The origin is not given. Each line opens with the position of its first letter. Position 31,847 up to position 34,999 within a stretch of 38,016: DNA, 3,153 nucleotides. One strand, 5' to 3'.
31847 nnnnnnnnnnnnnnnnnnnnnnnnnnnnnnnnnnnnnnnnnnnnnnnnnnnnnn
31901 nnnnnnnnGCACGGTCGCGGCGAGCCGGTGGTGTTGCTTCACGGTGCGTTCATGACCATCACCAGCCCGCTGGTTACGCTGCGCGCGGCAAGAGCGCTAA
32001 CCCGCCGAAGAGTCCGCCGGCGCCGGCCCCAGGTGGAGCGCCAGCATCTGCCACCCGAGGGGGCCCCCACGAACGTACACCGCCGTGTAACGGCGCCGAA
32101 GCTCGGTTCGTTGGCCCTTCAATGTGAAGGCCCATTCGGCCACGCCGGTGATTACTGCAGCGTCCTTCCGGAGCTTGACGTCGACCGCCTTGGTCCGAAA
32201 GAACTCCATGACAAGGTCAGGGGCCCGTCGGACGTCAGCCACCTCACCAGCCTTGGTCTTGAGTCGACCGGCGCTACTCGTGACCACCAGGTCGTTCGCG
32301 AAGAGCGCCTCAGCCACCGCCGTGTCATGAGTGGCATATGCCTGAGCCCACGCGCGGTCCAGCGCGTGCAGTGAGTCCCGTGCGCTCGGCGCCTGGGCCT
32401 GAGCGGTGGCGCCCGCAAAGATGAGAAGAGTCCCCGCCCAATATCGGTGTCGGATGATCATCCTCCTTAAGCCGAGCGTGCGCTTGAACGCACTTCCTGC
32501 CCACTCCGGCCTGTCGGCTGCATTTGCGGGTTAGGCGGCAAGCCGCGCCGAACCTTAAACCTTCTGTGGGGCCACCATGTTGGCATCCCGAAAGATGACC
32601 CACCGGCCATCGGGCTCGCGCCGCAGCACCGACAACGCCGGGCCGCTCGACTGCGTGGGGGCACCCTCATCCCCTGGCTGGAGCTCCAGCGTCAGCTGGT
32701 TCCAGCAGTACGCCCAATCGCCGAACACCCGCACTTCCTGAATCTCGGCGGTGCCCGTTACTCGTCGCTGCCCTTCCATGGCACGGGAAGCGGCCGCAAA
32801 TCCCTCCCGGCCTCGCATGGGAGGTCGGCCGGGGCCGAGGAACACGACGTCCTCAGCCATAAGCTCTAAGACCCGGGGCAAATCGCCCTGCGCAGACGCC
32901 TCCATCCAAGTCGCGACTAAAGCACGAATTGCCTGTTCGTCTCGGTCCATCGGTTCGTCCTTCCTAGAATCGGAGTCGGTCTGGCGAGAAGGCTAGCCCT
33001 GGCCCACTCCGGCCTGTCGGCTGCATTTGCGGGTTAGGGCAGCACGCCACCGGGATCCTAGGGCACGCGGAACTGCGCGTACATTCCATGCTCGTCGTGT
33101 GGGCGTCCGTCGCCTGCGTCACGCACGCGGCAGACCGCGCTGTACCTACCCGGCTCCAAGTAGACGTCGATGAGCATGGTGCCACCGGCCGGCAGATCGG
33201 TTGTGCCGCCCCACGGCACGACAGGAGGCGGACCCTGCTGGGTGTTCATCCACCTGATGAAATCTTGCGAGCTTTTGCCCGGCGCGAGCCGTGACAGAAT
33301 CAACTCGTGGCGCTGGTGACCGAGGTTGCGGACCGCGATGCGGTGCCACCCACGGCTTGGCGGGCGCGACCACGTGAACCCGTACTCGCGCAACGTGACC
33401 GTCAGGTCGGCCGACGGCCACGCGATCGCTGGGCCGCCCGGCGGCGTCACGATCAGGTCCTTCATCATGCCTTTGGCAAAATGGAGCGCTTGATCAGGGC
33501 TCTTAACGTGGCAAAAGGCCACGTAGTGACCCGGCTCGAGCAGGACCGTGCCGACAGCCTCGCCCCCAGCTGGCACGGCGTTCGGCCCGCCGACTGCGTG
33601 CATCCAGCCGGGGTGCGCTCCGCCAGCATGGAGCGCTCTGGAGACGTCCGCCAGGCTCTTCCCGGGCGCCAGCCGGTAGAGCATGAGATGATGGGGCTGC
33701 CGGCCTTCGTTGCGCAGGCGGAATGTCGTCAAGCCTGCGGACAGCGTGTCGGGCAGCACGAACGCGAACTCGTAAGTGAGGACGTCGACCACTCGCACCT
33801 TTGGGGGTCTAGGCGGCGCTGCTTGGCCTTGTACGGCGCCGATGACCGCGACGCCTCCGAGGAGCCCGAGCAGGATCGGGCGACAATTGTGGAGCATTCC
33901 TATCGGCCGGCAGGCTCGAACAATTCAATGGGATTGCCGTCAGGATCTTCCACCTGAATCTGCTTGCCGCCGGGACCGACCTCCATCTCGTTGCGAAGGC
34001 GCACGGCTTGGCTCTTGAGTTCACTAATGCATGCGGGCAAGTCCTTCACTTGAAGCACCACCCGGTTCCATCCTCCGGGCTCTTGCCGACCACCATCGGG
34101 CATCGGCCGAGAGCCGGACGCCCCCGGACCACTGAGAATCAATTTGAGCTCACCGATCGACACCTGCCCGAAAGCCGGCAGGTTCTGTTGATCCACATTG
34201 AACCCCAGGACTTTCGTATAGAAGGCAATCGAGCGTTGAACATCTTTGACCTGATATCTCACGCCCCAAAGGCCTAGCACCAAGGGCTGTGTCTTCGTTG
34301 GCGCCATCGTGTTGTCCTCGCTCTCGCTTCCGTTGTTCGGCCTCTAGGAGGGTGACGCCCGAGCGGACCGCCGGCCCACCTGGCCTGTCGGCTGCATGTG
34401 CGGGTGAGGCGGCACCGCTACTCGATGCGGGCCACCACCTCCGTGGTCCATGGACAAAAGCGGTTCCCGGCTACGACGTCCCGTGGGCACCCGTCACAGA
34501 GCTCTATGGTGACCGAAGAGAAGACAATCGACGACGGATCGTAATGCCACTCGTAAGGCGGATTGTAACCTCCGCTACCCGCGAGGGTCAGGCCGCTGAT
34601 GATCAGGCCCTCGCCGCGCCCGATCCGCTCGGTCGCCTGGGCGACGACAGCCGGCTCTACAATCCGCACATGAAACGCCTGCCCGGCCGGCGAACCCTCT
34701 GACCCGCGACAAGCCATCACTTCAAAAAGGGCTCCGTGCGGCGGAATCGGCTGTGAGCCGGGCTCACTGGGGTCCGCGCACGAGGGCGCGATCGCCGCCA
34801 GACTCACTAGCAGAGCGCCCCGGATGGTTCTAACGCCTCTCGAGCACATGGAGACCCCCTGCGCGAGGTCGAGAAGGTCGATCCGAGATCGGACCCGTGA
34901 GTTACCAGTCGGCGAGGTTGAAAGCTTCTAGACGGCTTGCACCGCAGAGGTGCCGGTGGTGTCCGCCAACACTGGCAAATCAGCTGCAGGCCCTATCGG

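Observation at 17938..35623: One conserved 30-40 nt element sits at the 3' end of nearly every gene in a 17-kb run of small co-oriented accessory genes (integron-cassette-like array with no integrase in the window)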

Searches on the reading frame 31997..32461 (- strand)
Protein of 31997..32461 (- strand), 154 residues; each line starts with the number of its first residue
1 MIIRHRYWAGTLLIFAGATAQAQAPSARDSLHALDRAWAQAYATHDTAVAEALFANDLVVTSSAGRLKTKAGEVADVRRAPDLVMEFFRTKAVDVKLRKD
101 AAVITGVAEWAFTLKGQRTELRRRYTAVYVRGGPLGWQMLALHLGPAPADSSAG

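Call 16: search_protein_families(library=pfam, proteins=[window:31997-32461:-], max_evalue=0.01)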
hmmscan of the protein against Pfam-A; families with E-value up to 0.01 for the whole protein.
window:31997-32461:- (154 aa): 3 families
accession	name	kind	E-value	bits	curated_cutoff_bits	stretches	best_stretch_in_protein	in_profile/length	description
PF14534.12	DUF4440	-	3.9e-14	53.4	25.2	1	31-139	1-107/107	Domain of unknown function (DUF4440)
PF12680.13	SnoaL_2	-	0.002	19.1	27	1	36-129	2-92/102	SnoaL-like domain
PF13474.12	SnoaL_3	-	0.0022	18.7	22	1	36-144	6-116/121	SnoaL-like domain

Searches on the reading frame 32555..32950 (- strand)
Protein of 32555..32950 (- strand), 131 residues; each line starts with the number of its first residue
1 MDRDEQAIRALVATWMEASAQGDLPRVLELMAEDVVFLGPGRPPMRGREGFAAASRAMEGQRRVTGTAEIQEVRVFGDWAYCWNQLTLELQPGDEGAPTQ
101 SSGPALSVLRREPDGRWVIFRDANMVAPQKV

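Call 16: search_protein_families(library=pfam, proteins=[window:32555-32950:-], max_evalue=0.01)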
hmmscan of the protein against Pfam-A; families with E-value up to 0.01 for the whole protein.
window:32555-32950:- (131 aa): 5 families
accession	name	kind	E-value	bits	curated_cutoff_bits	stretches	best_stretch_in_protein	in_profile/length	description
PF14534.12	DUF4440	-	4.3e-16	59.7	25.2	1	8-119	1-107/107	Domain of unknown function (DUF4440)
PF12680.13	SnoaL_2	-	3.5e-12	47.2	27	1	12-118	1-100/102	SnoaL-like domain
PF13474.12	SnoaL_3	-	5e-10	40.2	22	1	8-119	1-111/121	SnoaL-like domain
PF13577.12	SnoaL_4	-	3.6e-09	37.1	24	1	4-120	5-123/126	SnoaL-like domain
PF07366.18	SnoaL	-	0.0043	17.3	28.4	1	12-58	3-50/126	SnoaL-like polyketide cyclase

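Call 18: find_encoding_contigs(protein=window:32555-32950:-, flank=10000, max_places=6)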
Protein window:32555-32950:- (131 aa): 3 contigs read that carry it; 3 places shown.
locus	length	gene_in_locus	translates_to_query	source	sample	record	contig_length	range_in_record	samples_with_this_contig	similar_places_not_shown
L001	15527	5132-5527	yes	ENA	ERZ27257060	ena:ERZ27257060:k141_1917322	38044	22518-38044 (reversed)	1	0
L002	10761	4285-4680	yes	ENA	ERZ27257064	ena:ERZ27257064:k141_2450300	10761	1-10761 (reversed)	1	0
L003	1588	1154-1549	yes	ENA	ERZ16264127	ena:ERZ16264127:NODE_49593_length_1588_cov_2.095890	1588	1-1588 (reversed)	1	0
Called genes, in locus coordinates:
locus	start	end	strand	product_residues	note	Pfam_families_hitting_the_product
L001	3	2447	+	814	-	?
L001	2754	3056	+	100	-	-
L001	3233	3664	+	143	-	PF23621:BP74_N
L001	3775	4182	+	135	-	PF00903:Glyoxalase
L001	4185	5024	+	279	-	PF22072:FAP42_B3 (faint)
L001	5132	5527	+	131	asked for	PF13577:SnoaL_4, PF13474:SnoaL_3, PF14534:DUF4440, PF12680:SnoaL_2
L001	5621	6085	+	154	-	PF14534:DUF4440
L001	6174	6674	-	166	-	PF08327:AHSA1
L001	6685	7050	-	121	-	PF12840:HTH_20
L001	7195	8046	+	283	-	PF06167:Peptidase_M90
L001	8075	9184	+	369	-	-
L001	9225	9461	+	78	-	-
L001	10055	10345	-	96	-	-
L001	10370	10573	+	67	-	-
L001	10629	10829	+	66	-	-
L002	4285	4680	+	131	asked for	PF13577:SnoaL_4, PF13474:SnoaL_3, PF14534:DUF4440, PF12680:SnoaL_2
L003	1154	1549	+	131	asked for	PF13577:SnoaL_4, PF13474:SnoaL_3, PF14534:DUF4440, PF12680:SnoaL_2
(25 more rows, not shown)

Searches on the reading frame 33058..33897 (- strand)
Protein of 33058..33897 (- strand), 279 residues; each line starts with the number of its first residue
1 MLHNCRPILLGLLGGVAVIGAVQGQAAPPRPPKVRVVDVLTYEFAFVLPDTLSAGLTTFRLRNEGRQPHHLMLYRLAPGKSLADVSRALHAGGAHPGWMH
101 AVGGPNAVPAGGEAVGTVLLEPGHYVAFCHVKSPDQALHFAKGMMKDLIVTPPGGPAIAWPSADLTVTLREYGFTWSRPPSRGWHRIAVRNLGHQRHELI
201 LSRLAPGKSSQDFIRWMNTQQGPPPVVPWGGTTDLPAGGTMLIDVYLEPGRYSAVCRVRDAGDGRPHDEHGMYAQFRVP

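Call 16: search_protein_families(library=pfam, proteins=[window:33058-33897:-], max_evalue=0.01)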
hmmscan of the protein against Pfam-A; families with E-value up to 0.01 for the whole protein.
window:33058-33897:- (279 aa): 2 families
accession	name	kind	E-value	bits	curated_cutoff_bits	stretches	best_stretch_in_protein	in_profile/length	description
PF22072.2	FAP42_B3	-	2e-06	28.3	27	0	63-149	37-124/156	FAP42 domain B3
PF07731.20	Cu-oxidase_2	-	0.0072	16.5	20.4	0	228-278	88-133/137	Multicopper oxidase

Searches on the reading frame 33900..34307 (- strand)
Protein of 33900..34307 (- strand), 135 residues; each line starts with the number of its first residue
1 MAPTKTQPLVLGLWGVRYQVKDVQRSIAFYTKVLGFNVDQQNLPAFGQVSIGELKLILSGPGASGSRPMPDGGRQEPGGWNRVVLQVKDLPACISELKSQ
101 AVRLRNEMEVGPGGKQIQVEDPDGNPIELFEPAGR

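Call 16: search_protein_families(library=pfam, proteins=[window:33900-34307:-], max_evalue=0.01)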
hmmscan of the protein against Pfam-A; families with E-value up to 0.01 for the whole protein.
window:33900-34307:- (135 aa): 5 families
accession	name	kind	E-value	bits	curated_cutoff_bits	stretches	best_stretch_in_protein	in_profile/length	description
PF00903.31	Glyoxalase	-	3.5e-12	47.2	20.6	1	17-129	6-121/121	Glyoxalase/Bleomycin resistance protein/Dioxygenase superfamily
PF22677.2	Ble-like_N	-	0.00017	21.7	24.5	1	20-41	9-31/41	Bleomycin resistance protein-like N-terminal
PF18029.7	Glyoxalase_6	-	0.001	20.1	23.6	1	19-130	5-106/106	Glyoxalase-like domain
PF19581.5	Glyoxalase_7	-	0.0052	17.2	23.6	0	20-130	22-127/133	Glyoxalase superfamily protein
PF12681.13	Glyoxalase_2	-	0.0064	16.9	30.1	0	85-131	67-115/118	Glyoxalase-like domain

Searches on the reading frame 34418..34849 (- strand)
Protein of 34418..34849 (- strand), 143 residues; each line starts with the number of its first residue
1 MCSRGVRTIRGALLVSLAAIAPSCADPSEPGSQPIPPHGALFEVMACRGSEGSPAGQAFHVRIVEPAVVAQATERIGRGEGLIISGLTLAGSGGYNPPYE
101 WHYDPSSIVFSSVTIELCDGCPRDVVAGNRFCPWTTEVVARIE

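Call 16: search_protein_families(library=pfam, proteins=[window:34418-34849:-], max_evalue=0.01)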
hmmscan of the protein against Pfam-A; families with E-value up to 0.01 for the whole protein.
window:34418-34849:- (143 aa): 1 family
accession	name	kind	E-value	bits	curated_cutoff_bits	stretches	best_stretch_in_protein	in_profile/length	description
PF23621.1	BP74_N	-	1.5e-17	63.9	27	1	55-142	11-111/114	BP74 N-terminal domain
